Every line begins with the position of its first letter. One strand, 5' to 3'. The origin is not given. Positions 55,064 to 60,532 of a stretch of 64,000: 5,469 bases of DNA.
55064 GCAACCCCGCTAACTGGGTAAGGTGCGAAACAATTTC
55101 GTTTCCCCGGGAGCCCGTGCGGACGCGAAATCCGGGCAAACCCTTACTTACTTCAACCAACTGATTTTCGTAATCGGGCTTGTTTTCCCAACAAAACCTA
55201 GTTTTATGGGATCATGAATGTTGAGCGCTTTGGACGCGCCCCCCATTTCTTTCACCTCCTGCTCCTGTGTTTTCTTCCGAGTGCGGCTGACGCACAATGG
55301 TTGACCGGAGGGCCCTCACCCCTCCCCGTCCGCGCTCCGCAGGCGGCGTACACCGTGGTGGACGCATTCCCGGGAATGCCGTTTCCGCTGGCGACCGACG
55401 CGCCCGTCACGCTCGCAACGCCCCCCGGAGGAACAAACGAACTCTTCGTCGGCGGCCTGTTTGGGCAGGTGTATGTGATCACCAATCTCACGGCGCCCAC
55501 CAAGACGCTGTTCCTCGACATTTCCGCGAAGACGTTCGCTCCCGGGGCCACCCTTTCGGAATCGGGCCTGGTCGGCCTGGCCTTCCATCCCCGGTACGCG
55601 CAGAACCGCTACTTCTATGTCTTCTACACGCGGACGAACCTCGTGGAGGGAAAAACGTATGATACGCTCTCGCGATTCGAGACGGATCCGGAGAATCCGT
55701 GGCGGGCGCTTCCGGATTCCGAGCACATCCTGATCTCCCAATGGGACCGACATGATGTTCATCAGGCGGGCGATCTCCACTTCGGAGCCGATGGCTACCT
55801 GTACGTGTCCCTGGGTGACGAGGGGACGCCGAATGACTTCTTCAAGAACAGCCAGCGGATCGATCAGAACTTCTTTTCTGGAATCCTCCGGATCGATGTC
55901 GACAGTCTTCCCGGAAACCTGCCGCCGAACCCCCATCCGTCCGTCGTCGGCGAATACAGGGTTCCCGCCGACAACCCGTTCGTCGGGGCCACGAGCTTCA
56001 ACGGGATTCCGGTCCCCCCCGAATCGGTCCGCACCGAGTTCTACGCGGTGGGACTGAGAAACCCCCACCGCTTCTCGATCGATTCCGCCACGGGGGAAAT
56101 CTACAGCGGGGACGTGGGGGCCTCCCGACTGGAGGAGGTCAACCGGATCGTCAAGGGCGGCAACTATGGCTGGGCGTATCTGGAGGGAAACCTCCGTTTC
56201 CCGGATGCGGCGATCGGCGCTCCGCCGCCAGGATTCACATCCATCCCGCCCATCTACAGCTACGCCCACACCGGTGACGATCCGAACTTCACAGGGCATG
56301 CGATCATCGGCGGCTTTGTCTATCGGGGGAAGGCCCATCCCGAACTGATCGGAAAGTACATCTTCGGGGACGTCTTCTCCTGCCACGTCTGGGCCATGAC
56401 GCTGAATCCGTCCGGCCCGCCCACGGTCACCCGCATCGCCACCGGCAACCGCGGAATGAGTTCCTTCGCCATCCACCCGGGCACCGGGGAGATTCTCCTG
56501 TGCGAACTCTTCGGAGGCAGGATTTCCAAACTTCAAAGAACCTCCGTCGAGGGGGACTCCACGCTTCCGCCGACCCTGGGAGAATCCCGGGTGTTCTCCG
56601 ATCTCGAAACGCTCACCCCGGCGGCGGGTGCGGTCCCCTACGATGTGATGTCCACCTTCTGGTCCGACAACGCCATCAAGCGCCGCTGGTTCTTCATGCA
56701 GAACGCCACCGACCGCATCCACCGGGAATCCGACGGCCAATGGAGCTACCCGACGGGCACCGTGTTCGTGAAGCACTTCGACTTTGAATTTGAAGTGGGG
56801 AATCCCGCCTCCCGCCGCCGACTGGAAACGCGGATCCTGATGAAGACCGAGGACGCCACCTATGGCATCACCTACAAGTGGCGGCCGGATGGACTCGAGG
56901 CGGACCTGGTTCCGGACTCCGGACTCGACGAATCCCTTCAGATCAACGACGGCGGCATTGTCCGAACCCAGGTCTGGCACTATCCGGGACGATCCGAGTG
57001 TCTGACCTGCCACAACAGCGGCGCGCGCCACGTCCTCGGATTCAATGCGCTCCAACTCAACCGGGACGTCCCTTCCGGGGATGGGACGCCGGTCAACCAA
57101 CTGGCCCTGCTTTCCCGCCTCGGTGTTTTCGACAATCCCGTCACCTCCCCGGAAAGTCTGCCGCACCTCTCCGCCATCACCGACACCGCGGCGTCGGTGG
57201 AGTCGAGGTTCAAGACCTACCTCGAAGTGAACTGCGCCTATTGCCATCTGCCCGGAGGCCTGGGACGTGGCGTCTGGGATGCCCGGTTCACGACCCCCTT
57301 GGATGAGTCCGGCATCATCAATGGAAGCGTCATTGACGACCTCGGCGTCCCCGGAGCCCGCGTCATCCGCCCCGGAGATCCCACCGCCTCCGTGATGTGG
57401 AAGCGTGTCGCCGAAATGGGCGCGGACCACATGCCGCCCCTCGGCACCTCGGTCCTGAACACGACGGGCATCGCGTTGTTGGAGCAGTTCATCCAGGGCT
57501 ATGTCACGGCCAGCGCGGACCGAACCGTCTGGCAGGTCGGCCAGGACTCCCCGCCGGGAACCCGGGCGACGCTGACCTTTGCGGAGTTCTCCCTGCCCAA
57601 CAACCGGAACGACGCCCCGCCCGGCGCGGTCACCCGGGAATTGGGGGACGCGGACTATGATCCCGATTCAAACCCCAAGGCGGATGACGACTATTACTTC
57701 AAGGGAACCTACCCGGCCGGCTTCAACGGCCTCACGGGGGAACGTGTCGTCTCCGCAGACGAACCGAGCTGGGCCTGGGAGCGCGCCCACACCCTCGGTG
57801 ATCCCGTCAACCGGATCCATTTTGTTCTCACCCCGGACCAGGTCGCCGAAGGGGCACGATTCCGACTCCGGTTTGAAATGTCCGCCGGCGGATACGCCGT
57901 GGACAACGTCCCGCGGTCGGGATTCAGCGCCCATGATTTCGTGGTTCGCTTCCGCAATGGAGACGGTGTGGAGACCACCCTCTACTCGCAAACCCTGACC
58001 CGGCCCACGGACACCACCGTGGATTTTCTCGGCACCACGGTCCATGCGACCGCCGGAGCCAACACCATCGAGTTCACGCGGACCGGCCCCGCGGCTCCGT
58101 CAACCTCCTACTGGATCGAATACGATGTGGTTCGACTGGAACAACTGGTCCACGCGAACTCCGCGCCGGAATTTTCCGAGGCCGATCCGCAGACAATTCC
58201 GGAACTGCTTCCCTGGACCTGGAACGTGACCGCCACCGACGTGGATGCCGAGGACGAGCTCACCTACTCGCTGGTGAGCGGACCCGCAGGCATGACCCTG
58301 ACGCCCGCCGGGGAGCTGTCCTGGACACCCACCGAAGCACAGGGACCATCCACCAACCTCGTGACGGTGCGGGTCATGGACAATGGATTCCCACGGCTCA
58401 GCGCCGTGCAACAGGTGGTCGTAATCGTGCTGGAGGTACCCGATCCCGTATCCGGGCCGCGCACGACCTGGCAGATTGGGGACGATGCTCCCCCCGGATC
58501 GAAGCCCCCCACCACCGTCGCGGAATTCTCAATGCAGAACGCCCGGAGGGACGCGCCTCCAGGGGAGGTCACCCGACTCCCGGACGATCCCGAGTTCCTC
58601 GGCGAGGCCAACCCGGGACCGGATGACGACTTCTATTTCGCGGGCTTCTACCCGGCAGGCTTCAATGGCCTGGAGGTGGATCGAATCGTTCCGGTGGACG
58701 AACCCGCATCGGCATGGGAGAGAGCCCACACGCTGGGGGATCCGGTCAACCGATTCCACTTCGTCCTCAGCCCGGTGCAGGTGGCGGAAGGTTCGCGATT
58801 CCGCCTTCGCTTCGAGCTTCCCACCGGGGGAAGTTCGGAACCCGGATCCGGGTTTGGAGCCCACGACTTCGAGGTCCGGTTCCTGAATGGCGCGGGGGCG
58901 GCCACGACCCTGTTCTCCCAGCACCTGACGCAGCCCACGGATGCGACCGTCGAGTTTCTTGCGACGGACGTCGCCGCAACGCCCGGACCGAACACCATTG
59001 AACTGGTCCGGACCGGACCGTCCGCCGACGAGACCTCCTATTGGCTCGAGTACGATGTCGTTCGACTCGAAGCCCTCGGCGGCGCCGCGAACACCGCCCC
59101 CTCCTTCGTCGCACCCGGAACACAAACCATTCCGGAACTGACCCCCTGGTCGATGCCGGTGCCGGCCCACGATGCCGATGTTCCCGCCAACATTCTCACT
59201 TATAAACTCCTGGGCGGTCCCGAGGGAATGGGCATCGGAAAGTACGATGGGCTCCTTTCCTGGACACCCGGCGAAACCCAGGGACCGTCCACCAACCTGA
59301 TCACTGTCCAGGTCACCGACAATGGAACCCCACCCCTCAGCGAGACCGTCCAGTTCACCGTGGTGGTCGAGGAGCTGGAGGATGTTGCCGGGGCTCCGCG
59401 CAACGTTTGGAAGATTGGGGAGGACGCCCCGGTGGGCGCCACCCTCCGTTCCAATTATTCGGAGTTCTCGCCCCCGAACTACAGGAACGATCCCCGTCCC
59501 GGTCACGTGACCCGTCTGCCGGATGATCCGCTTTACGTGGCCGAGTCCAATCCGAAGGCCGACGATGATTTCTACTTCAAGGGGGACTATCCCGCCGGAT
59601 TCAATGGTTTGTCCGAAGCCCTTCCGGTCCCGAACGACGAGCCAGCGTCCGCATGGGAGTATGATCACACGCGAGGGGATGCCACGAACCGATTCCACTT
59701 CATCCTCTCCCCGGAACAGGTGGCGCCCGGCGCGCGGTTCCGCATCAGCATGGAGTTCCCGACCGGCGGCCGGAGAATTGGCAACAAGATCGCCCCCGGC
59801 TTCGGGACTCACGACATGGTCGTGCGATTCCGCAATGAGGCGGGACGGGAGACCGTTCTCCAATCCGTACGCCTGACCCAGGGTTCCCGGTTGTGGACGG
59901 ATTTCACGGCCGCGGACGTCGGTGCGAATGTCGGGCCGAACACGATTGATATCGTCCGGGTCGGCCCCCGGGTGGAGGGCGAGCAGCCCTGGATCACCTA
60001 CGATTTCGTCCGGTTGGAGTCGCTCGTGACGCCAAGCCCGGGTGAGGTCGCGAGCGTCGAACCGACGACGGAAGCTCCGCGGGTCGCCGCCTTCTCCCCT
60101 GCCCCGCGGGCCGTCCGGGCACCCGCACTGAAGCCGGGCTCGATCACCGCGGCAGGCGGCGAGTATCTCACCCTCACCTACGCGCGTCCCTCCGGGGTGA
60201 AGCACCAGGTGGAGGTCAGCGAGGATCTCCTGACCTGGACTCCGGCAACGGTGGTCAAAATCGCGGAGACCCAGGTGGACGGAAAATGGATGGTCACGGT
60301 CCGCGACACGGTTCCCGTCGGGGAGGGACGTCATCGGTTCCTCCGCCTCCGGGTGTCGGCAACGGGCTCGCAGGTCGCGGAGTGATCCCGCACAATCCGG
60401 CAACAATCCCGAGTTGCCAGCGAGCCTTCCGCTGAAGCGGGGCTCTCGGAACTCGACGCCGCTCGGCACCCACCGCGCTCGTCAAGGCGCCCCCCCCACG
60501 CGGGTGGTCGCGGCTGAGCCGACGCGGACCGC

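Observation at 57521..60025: Unassigned 215-aa module, triplicated with an exact 939-nt period and shared by three giant genes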

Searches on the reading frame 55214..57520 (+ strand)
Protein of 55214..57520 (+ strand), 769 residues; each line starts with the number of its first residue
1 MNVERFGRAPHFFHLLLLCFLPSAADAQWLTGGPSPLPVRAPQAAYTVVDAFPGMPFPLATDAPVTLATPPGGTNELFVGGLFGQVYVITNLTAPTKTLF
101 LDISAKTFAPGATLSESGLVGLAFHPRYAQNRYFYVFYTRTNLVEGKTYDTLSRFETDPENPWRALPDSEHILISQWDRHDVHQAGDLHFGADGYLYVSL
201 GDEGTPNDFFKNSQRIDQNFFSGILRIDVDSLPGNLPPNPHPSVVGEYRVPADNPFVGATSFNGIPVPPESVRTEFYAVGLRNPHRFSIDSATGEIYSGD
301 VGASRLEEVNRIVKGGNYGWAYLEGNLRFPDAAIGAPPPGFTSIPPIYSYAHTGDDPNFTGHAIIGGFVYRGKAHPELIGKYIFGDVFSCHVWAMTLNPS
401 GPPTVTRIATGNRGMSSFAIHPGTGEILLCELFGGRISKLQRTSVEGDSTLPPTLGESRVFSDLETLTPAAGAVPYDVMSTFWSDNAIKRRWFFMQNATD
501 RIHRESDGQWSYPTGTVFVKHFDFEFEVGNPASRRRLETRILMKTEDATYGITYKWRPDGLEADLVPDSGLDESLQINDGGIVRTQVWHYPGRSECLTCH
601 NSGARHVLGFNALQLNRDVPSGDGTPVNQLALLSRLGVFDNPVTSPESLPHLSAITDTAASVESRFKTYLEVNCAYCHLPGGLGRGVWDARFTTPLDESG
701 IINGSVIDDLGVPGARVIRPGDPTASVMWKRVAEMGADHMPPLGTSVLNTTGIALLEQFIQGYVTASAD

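Call 69: search_solved_structures(query=window:55214-57520:+, max_evalue=0.001)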
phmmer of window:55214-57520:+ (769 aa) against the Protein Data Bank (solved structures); distinct sequences matched with E-value up to 0.001: 12.
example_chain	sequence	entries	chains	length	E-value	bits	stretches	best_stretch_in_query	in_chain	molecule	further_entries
2wfx_B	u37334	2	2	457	4.9e-17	64.7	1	70-289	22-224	HEDGEHOG-INTERACTING PROTEIN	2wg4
2wft_A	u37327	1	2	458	5e-17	64.7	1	70-289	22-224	HEDGEHOG-INTERACTING PROTEIN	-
2wg3_C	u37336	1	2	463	5.2e-17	64.6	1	70-289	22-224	HEDGEHOG-INTERACTING PROTEIN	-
7pgm_A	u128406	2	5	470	5.4e-17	64.5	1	70-289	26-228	Hedgehog-interacting protein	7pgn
3ho3_A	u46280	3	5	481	5.9e-17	64.4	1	70-289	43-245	Hedgehog-interacting protein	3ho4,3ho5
2ism_A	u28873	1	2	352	3.5e-12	48.6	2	271-327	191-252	Putative oxidoreductase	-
3a9g_A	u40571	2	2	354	1.6e-10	43.1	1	87-361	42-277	Putative uncharacterized protein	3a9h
5min_A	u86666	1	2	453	8.6e-10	40.7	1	115-325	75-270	Quinoprotein glucose dehydrogenase B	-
8re0_A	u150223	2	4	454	1e-09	40.5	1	115-325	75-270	Quinoprotein glucose dehydrogenase B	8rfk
1c9u_A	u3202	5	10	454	1e-09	40.5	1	115-325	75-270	SOLUBLE QUINOPROTEIN GLUCOSE DEHYDROGENASE | PROTEIN (SOLUBLE QUINOPROTEIN GLUCOSE DEHYDROGENASE) | Quinoprotein glucose dehydrogenase B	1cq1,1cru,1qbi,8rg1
3das_A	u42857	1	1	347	4e-06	28.6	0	109-242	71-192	Putative oxidoreductase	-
2g8s_A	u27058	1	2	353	0.00071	21.2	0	246-329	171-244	Glucose/sorbosone dehydrogenases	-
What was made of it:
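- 55556..56410 (+): Glucose/sorbosone-dehydrogenase-type six-bladed beta-propeller (aa 115-399). PDB sequence relatives are HHIP, soluble quinoprotein glucose dehydrogenase and aldose sugar dehydrogenases (call 69).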

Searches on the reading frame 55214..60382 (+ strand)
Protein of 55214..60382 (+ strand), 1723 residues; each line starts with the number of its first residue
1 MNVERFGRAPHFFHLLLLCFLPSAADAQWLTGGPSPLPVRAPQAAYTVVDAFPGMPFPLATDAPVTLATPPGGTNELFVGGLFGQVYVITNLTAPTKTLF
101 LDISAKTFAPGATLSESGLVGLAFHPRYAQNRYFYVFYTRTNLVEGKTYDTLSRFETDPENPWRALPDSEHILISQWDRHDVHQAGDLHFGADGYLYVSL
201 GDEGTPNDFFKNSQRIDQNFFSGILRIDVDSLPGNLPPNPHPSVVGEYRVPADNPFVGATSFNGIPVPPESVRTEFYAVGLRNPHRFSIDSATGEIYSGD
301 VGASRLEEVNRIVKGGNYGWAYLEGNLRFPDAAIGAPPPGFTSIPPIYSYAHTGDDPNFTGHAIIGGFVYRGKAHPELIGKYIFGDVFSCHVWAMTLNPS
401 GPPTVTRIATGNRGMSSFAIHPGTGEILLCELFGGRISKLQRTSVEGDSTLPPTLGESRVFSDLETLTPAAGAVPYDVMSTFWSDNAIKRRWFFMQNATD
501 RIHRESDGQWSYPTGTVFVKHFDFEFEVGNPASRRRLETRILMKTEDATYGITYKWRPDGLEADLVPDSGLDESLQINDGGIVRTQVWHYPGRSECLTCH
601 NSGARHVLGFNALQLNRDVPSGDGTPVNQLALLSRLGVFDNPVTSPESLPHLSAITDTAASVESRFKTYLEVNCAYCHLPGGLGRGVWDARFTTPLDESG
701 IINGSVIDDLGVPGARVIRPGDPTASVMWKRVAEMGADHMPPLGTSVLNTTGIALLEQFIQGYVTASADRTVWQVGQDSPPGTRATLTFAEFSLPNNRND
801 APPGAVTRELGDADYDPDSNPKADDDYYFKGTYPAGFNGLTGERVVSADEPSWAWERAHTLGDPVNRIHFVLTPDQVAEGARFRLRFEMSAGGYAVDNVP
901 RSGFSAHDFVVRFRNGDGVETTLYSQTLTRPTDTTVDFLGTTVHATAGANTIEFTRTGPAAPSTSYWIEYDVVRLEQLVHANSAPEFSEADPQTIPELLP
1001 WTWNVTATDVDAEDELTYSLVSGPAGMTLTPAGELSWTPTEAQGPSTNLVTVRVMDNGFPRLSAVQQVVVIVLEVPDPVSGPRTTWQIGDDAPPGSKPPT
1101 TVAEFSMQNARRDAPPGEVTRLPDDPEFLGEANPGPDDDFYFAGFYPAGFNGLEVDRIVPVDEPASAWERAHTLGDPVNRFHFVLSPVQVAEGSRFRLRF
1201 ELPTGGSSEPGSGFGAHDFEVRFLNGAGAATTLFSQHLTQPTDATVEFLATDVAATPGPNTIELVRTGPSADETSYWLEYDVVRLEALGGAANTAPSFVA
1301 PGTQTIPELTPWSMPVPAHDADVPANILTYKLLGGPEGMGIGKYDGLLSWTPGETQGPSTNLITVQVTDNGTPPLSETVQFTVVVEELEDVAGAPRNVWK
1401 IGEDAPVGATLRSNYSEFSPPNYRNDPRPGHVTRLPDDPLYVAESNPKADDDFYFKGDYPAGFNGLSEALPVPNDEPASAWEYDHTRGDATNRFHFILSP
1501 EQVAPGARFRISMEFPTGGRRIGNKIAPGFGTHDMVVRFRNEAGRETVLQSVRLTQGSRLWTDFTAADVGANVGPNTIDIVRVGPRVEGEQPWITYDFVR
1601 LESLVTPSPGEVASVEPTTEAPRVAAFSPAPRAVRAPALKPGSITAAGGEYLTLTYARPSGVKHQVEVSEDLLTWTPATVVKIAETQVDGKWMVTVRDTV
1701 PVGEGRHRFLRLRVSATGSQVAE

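Call 10: search_protein_families(library=pfam, proteins=[window:55214-60382:+], max_evalue=1)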
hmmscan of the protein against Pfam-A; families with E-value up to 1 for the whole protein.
window:55214-60382:+ (1723 aa): 5 families
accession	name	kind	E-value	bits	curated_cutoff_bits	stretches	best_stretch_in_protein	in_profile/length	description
PF07995.17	GSDH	-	9.1e-28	97.9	25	1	115-399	47-290/332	Glucose / Sorbosone dehydrogenase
PF05345.18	He_PIG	-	8.3e-11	42.6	24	2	1296-1385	2-95/96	Putative Ig domain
PF00028.23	Cadherin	-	0.00034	21.4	28.8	1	1315-1386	17-93/93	Cadherin domain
PF13163.11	DUF3999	-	0.0038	16.9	30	1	1653-1719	131-198/424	Protein of unknown function (DUF3999)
PF13442.11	Cytochrome_CBB3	-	0.0078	17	27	1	667-753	8-61/68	Cytochrome C oxidase, cbb3-type, subunit III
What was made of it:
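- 55556..56410 (+): Pfam PF07995, E = 9e-28 (call 10).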

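Call 12: search_protein_families(library=ncbifam, proteins=[window:55214-60382:+], max_evalue=1)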
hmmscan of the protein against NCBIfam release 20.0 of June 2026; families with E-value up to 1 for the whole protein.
window:55214-60382:+ (1723 aa): 3 families
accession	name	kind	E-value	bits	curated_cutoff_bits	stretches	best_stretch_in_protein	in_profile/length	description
TIGR03806.1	chp_HNE_0200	subfamily_domain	7.8e-56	189.5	313.3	1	452-761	2-312/314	SO2930 family diheme c-type cytochrome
TIGR03606.1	non_repeat_PQQ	subfamily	3.4e-14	52.5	434.55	1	116-325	78-272/454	glucose/sorbosone family PQQ-dependent dehydrogenase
NF041539.1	choice_anch_R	domain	0.0067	16.4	30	1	886-974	23-105/155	choice-of-anchor R domain-containing protein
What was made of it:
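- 56567..57496 (+): SO2930-type diheme c-type cytochrome region (aa 452-761), with CLTCH at aa 596 and CAYCH at aa 674. TIGR03806, E = 7.8e-56, 189.5 bits, profile positions 2-312 of 314; below the curated cutoff of 313 bits (call 12).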

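Call 40: find_encoding_contigs(protein=window:55214-60382:+, flank=3000, max_places=3)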
Protein window:55214-60382:+ (1723 aa): no gene with exactly this product is on record in the collection.
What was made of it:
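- Tried and rejected: Exact-sequence look-up of gene A found it is not on record, so the source genome is not in the collection (call 40).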
